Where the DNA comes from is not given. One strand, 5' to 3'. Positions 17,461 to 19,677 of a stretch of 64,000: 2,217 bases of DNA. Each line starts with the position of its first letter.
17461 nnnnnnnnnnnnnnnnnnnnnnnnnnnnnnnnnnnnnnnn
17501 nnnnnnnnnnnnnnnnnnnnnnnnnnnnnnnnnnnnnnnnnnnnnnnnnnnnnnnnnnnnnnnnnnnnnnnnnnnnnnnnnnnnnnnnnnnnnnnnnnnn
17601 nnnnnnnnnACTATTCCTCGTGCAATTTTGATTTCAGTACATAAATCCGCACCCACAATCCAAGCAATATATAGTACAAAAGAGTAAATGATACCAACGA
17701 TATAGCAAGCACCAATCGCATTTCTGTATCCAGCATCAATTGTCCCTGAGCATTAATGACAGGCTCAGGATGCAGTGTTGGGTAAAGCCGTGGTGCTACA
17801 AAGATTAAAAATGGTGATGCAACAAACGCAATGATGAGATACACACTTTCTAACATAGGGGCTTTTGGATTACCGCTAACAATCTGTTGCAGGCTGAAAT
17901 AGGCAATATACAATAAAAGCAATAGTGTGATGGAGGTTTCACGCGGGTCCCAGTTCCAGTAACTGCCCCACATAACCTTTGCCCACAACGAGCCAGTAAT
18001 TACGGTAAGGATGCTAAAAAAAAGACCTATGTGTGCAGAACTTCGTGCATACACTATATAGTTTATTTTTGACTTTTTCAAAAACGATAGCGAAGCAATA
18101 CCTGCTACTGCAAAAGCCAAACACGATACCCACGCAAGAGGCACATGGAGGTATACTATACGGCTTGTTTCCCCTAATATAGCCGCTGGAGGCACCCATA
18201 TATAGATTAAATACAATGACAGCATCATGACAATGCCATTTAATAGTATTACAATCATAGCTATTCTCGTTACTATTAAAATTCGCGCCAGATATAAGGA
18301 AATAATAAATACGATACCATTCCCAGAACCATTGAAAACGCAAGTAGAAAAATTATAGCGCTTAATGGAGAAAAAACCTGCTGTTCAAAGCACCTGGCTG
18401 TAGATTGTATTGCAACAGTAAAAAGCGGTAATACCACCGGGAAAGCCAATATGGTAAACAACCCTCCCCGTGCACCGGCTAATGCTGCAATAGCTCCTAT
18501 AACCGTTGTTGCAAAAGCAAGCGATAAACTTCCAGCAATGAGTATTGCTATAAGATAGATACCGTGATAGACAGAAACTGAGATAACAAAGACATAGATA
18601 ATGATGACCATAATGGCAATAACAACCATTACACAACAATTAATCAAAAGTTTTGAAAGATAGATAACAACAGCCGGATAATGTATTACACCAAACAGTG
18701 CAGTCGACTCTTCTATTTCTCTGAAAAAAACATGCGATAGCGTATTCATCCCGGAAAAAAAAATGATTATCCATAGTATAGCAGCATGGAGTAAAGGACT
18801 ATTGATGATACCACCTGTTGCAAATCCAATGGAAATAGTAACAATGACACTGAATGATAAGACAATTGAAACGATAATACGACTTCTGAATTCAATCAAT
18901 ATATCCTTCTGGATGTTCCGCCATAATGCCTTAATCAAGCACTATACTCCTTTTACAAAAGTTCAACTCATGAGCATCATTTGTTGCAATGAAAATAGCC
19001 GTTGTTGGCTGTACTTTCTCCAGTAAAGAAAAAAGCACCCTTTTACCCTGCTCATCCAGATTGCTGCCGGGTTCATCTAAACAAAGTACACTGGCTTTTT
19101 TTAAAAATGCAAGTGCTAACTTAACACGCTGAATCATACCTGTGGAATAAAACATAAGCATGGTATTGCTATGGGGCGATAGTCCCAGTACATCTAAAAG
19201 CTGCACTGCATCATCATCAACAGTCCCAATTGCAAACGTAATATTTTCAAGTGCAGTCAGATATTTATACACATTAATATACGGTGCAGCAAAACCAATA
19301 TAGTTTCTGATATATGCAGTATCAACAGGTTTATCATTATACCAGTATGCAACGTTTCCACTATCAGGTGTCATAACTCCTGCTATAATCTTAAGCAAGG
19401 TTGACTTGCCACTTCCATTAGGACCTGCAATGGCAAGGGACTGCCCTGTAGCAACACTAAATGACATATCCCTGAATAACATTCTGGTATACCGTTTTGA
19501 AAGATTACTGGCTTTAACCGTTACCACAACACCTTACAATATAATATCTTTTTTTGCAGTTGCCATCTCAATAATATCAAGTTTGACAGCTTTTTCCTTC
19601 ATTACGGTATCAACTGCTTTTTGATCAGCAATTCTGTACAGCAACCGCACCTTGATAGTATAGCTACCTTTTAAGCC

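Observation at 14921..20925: System I cytochrome c maturation operon led by a pentaheme cytochrome, with a CxxxY-type CcmE and no ccmG/ccmH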

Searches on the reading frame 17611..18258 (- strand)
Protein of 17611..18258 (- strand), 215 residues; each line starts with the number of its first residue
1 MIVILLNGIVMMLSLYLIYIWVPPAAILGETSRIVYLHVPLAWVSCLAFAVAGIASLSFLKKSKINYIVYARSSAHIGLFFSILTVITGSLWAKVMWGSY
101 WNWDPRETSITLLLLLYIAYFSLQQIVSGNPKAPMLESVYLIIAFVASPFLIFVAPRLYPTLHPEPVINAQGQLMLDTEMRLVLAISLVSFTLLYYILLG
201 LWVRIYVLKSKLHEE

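Call 3: search_protein_families(library=pfam, proteins=[window:17611-18258:-], max_evalue=0.01)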
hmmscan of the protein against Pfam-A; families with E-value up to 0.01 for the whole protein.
window:17611-18258:- (215 aa): 1 family
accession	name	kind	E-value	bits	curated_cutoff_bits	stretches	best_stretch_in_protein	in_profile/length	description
PF01578.25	Cytochrom_C_asm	-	6.4e-23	81.9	29.9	1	11-155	46-204/212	Cytochrome C assembly protein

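Call 4: search_protein_families(library=ncbifam, proteins=[window:17611-18258:-], max_evalue=0.01)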
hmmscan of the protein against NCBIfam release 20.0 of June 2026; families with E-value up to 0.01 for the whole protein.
window:17611-18258:- (215 aa): 2 families
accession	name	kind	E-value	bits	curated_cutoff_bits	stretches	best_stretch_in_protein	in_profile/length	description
TIGR01191.1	ccmC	subfamily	3.8e-35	121.5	186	1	28-205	6-182/184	heme ABC transporter permease CcmC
TIGR03144.1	cytochr_II_ccsB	equivalog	2.4e-11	43.8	187.6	1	74-126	163-215/252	c-type cytochrome biogenesis protein CcsB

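Call 59: search_solved_structures(query=window:17611-18258:-, max_evalue=0.01, show_alignments=1)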
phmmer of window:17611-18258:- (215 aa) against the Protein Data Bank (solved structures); distinct sequences matched with E-value up to 0.01: 3.
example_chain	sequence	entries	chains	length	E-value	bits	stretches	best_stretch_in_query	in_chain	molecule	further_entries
7f02_C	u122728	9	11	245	2.6e-16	63.3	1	21-206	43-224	Heme exporter protein C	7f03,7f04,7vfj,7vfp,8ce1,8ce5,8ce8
25vk_A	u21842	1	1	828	4.3e-05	26.6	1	74-124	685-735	Cytochrome c biogenesis protein (CcsA)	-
7s9y_A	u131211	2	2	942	0.00038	23.5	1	73-145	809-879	Cytochrome c biogenesis protein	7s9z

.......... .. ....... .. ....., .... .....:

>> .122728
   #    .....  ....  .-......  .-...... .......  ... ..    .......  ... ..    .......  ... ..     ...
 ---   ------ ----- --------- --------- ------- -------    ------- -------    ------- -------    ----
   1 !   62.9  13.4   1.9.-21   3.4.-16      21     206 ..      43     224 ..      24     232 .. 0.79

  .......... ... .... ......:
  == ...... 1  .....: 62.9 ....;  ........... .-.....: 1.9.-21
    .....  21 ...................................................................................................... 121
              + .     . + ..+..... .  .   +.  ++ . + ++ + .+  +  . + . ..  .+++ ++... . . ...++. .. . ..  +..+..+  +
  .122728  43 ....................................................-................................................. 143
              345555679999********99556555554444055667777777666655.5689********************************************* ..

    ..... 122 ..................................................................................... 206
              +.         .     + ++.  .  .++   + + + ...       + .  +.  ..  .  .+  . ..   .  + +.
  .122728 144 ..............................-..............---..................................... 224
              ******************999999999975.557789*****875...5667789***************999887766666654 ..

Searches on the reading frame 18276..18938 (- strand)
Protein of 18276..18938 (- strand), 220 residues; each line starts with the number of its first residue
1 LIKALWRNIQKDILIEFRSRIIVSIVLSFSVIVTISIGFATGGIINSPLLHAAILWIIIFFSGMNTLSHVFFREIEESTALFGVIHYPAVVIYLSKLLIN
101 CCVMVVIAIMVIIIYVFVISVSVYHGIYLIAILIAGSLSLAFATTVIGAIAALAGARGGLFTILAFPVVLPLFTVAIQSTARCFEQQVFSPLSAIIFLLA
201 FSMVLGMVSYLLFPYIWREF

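Call 3: search_protein_families(library=pfam, proteins=[window:18276-18938:-], max_evalue=0.01)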
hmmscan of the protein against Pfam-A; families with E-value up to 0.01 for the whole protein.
window:18276-18938:- (220 aa): 1 family
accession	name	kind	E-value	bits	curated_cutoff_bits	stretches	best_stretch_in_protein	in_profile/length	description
PF03379.19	CcmB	-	9.9e-13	48.4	24.9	1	7-204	3-200/215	CcmB protein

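Call 4: search_protein_families(library=ncbifam, proteins=[window:18276-18938:-], max_evalue=0.01)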
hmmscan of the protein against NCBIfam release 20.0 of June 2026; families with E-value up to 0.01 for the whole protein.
window:18276-18938:- (220 aa): 0 families

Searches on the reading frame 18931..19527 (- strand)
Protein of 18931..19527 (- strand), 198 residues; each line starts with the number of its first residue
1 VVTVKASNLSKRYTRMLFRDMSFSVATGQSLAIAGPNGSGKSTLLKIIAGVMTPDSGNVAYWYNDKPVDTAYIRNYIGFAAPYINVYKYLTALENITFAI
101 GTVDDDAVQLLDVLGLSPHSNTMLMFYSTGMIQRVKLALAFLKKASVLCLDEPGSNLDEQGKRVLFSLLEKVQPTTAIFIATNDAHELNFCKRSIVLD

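Call 3: search_protein_families(library=pfam, proteins=[window:18931-19527:-], max_evalue=0.01)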
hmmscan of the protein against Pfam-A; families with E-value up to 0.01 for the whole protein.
window:18931-19527:- (198 aa): 9 families
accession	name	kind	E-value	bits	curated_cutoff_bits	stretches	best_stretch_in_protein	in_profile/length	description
PF00005.33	ABC_tran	-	7.8e-25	88.5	25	1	19-153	2-135/137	ABC transporter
PF13304.12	AAA_21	-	3.3e-08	34.4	27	1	32-50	3-21/304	AAA domain, putative AbiEii toxin, Type IV TA system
PF02463.25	SMC_N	-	2.7e-06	27.4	40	0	30-52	26-48/220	RecF/RecN/SMC N terminal domain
PF13555.12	AAA_29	-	2.8e-06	27.4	27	1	18-59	12-52/61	P-loop containing region of AAA domain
PF13476.12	AAA_23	-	0.00039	21.6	27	1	31-56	22-47/201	AAA domain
PF25199.1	nSTAND_NTPase5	-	0.0011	19.2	34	1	31-69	44-83/145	Novel STAND NTPase 5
PF01695.23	IstB_IS21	-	0.003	17.5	24.1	0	136-185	145-195/238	IstB-like ATP binding protein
PF16575.11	CLP1_P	-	0.0058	16.9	26.6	0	35-61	1-27/188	mRNA cleavage and polyadenylation factor CLP1 P-loop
PF00004.35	AAA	-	0.009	16.9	21.2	0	33-52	3-22/131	ATPase family associated with various cellular activities (AAA)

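Call 4: search_protein_families(library=ncbifam, proteins=[window:18931-19527:-], max_evalue=0.01)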
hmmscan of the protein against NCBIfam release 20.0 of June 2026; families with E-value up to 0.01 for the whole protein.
window:18931-19527:- (198 aa): 191 families (the best 25 are shown)
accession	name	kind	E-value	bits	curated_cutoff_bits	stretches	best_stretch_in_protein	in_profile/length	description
TIGR01189.1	ccmA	equivalog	1.3e-30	106.5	131.6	1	10-184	8-186/198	heme ABC exporter ATP-binding protein CcmA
NF010061.0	PRK13538.1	equivalog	6.7e-29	100.9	195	1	4-182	6-189/211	cytochrome c biogenesis heme-transporting ATPase CcmA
TIGR01188.1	drrA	subfamily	4.5e-28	98.4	312.45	1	18-193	9-193/302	daunorubicin resistance ABC transporter, ATP-binding protein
TIGR03608.1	L_ocin_972_ABC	subfamily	3e-24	85.6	254.85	1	9-196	4-205/206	putative bacteriocin export ABC transporter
NF040873.1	AztA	equivalog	3.7e-24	85.4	220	2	16-61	6-51/191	zinc ABC transporter ATP-binding protein AztA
TIGR00968.1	3a0106s01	subfamily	6.5e-24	84.8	342.75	1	6-197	3-204/237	sulfate ABC transporter ATP-binding protein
TIGR03740.1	galliderm_ABC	subfamily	4e-23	82.3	309.75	1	5-173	2-171/223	lantibiotic protection ABC transporter ATP-binding subunit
NF000355.4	ribo_prot_ABC_F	equivalog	6.4e-23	81.4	380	1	4-174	3-165/499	ribosomal protection-like ABC-F family protein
TIGR02868.1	CydC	equivalog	2.3e-22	79.3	329.05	1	3-182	334-527/530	thiol reductant ABC exporter subunit CydC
TIGR02673.1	FtsE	equivalog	3.1e-22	79.3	264.85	1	5-189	3-201/214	cell division ATP-binding protein FtsE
TIGR03522.1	GldA_ABC_ATP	equivalog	3.6e-22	79.2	402.6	1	3-197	2-205/301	gliding motility-associated ABC transporter ATP-binding subunit GldA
TIGR02857.1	CydD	equivalog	3.7e-22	79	435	1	5-196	323-528/529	thiol reductant ABC exporter subunit CydD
TIGR03375.1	type_I_sec_LssB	subfamily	4e-22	78.3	693.1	1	17-198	482-675/696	type I secretion system permease/ATPase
NF008639.0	PRK11629.1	equivalog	5.4e-22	78.3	360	1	5-192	8-211/234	lipoprotein-releasing ABC transporter ATP-binding protein LolD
TIGR02211.1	LolD_lipo_ex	equivalog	7.6e-22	77.9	307.75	1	5-189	3-206/221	lipoprotein-releasing ABC transporter ATP-binding protein LolD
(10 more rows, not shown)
